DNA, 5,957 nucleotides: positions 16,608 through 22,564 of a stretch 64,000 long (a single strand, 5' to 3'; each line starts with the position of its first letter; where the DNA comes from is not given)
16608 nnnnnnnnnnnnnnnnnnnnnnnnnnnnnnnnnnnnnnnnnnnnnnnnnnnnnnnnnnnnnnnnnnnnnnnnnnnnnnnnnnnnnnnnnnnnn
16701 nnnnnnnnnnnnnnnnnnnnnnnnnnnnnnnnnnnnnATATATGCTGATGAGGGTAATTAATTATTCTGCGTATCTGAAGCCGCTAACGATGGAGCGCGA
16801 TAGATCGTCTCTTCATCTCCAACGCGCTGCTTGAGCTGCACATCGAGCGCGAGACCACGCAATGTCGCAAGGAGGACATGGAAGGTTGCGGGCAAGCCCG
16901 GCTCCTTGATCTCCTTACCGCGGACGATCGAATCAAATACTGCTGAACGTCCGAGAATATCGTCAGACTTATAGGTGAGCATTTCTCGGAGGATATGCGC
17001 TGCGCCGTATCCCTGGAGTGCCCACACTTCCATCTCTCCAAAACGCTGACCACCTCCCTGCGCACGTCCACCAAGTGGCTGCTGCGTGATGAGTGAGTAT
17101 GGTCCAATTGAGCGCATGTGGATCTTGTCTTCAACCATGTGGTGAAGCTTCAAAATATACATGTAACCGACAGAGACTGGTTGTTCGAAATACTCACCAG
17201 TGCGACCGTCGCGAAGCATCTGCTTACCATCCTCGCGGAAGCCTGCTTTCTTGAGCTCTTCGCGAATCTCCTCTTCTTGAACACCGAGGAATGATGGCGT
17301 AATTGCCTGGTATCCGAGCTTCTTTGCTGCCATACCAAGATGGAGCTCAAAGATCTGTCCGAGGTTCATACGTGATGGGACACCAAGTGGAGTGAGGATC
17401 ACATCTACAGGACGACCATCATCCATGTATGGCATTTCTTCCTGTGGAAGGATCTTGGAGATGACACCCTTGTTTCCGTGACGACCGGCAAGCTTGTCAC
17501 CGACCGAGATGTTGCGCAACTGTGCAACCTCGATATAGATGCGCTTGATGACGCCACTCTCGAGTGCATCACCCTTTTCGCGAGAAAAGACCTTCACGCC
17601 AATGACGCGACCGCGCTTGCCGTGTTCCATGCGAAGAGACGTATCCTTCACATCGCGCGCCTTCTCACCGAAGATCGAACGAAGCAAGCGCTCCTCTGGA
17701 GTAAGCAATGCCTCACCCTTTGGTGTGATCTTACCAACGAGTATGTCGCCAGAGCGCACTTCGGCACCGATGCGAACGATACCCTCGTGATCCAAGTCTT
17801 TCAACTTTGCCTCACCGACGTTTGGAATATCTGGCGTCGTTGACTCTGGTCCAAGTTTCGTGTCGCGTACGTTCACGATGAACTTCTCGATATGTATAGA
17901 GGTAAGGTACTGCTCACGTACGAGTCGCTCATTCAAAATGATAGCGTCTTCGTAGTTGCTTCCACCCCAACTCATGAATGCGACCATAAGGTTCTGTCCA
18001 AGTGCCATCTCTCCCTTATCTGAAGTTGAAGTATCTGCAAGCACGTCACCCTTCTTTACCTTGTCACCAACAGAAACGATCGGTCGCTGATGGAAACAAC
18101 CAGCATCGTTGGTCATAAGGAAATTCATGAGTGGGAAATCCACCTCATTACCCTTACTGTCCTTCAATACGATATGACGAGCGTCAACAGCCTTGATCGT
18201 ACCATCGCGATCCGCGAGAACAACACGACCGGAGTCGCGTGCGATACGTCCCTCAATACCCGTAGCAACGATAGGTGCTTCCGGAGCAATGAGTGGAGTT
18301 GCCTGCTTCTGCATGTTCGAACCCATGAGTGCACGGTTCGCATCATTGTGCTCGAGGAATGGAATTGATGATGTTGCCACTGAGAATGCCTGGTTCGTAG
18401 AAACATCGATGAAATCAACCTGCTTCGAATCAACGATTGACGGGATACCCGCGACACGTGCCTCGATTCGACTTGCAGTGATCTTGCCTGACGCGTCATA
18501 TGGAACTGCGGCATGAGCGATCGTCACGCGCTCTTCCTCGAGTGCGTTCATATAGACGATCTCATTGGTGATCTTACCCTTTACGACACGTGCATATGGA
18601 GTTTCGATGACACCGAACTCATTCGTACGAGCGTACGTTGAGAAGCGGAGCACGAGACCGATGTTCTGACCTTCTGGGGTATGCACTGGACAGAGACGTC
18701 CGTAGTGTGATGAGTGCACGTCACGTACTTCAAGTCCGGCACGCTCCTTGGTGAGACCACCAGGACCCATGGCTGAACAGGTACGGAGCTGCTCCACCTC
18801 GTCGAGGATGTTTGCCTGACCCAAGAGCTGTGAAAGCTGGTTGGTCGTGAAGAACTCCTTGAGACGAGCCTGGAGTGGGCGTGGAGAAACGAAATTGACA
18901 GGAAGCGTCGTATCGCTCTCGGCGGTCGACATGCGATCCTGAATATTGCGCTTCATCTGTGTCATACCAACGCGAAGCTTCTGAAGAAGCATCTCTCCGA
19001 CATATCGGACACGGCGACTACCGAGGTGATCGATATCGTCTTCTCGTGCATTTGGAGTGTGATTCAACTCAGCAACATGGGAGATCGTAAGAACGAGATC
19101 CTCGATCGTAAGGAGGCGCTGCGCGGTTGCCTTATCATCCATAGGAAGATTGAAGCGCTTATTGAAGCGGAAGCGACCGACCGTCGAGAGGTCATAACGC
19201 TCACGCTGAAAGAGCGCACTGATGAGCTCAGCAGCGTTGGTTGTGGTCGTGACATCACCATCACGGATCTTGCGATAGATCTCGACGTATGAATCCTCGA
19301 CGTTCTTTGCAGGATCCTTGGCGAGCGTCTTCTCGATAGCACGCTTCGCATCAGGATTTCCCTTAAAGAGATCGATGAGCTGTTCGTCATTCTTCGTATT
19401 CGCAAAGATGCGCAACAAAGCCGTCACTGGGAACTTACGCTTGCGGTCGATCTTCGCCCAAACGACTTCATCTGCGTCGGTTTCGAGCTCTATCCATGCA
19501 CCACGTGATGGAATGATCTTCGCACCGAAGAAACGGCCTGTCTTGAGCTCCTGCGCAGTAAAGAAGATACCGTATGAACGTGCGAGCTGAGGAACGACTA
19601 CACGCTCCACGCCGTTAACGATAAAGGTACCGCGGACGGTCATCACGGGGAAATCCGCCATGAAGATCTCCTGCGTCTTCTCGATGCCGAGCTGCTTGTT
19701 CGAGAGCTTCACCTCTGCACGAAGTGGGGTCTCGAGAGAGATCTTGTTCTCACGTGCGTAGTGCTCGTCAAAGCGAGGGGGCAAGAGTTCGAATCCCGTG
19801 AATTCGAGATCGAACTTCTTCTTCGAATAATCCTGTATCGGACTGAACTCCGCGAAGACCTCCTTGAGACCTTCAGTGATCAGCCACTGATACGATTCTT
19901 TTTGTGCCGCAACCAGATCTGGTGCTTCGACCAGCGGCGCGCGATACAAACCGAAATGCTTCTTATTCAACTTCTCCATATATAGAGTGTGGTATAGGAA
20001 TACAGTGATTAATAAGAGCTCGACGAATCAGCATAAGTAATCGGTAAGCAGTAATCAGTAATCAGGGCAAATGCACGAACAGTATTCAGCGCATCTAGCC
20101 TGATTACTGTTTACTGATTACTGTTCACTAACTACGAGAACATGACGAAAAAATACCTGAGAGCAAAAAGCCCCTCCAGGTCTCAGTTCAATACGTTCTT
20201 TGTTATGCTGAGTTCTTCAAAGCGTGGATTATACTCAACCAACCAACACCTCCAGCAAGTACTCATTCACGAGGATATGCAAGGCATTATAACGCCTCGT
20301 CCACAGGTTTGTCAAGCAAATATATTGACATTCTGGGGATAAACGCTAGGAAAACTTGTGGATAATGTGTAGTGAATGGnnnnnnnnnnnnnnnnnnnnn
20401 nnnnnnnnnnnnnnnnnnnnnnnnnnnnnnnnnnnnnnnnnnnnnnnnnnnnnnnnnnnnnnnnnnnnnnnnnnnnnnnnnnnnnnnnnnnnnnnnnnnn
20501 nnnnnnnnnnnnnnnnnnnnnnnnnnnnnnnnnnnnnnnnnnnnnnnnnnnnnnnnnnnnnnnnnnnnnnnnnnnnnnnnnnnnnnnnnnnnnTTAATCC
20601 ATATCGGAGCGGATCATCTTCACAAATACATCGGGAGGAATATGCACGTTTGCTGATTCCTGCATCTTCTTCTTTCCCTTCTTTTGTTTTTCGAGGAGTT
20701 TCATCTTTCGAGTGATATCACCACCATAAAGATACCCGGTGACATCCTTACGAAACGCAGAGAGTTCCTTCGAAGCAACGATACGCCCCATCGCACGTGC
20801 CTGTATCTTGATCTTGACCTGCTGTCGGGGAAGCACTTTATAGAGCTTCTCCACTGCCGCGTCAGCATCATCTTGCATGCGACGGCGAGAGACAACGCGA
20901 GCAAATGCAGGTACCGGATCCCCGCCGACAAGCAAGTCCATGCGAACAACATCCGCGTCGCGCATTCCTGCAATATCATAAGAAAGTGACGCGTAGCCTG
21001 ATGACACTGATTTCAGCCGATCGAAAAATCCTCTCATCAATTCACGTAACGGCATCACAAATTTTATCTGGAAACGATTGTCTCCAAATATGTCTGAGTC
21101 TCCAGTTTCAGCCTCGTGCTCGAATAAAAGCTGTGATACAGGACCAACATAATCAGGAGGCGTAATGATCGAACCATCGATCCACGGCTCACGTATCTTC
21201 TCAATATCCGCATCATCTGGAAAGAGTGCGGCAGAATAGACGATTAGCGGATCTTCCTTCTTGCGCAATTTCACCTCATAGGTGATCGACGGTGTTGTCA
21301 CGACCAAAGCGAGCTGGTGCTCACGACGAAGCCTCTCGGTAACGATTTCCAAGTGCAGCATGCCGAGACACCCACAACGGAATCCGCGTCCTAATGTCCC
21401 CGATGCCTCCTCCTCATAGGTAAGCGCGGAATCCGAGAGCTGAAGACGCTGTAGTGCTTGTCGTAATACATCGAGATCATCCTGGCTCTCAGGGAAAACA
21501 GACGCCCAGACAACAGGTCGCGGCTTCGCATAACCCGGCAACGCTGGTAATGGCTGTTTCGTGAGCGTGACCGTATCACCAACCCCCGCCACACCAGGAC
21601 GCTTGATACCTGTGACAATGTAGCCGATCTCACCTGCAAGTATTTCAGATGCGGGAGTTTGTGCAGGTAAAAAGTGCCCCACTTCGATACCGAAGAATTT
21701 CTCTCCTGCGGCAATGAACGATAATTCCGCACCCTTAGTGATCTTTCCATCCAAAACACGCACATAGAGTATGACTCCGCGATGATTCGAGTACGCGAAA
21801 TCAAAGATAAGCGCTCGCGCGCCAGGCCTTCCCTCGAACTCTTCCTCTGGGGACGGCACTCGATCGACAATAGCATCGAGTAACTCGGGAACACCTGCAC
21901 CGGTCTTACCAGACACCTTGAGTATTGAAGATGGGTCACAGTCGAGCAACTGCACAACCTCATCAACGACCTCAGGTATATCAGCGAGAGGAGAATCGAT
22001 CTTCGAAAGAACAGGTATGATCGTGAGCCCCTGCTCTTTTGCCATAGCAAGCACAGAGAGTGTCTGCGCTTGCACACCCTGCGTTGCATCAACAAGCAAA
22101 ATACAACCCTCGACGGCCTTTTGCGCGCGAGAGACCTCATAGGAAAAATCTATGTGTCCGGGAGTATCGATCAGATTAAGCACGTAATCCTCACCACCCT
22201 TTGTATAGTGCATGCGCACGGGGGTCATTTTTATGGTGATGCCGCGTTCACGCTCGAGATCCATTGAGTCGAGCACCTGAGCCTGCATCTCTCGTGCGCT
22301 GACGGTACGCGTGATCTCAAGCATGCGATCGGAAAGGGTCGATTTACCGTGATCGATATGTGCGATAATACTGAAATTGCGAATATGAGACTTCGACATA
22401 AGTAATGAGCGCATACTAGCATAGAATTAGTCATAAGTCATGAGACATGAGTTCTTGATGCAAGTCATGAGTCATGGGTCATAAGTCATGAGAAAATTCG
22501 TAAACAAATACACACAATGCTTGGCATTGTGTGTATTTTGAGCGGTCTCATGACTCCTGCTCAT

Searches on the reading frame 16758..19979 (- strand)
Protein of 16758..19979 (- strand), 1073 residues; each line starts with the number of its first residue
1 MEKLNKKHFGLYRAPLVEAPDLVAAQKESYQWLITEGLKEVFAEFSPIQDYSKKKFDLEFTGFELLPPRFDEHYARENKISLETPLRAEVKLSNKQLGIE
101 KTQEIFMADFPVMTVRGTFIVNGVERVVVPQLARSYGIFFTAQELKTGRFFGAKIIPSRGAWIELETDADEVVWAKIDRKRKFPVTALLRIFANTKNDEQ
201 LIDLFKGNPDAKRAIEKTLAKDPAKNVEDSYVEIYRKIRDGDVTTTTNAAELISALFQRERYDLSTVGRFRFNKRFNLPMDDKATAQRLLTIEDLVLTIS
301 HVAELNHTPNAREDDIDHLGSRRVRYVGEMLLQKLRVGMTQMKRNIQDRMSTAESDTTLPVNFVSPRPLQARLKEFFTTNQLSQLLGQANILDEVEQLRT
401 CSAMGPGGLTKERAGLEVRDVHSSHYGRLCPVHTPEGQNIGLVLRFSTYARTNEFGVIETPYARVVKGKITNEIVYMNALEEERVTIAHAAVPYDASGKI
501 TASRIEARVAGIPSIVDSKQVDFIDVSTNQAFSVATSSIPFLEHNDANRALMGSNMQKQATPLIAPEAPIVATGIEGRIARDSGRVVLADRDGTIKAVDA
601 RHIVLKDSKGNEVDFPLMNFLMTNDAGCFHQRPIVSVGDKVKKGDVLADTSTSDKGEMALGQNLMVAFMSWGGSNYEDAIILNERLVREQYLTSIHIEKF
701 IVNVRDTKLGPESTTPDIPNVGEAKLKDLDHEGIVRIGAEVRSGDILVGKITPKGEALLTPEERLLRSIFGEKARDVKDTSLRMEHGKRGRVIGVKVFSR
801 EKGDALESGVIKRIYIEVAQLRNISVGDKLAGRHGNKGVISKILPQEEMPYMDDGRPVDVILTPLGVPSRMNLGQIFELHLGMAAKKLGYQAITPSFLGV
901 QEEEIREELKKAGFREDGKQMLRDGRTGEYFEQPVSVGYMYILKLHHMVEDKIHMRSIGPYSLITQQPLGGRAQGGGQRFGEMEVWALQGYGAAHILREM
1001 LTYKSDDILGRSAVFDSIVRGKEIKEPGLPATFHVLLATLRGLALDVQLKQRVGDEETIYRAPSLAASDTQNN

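Call 12: search_protein_families(library=pfam, proteins=[window:16758-19979:-], max_evalue=0.001)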
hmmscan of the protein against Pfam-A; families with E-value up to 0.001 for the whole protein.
window:16758-19979:- (1073 aa): 6 families
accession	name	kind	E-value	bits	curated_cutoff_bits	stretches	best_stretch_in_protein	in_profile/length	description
PF00562.33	RNA_pol_Rpb2_6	-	2.9e-127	425.3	23.4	1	589-974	2-373/373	RNA polymerase Rpb2, domain 6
PF04565.21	RNA_pol_Rpb2_3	-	1.8e-22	79.7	21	1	384-451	1-67/68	RNA polymerase Rpb2, domain 3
PF04560.25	RNA_pol_Rpb2_7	-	9.3e-22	77.7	32.1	1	976-1050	1-85/87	RNA polymerase Rpb2, domain 7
PF10385.14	RNA_pol_Rpb2_45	-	6.3e-18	65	28.2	1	462-527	1-66/66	RNA polymerase beta subunit external 1 domain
PF04561.19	RNA_pol_Rpb2_2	-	2e-17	63.9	21.7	1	137-325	4-190/190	RNA polymerase Rpb2, domain 2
PF04563.20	RNA_pol_Rpb2_1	-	6.8e-09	36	28.2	1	22-351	2-181/203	RNA polymerase beta subunit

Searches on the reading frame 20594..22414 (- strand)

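Call 12: search_protein_families(library=pfam, proteins=[window:20594-22414:-], max_evalue=0.001)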
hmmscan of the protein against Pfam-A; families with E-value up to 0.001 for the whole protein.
window:20594-22414:- (606 aa): 6 families
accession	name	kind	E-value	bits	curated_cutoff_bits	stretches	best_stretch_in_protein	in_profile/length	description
PF00009.33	GTP_EFTU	-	8.1e-53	179.2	26.5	1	10-188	2-188/188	Elongation factor Tu GTP binding domain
PF06421.17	LepA_C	-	8.5e-33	113.1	29.7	1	498-601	3-106/107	GTP-binding protein LepA C-terminus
PF00679.30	EFG_C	-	5.3e-15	55.7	27.9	1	407-491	2-85/89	Elongation factor G C-terminus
PF14492.12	EFG_III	-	7.8e-09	35.9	27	1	298-372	2-73/75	Elongation Factor G, domain III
PF03144.31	GTP_EFTU_D2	-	2e-05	25.4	30.3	1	213-283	1-73/73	Elongation factor Tu domain 2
PF01926.29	MMR_HSR1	-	0.00026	21.5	21.9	1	22-138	10-113/113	50S ribosome-binding GTPase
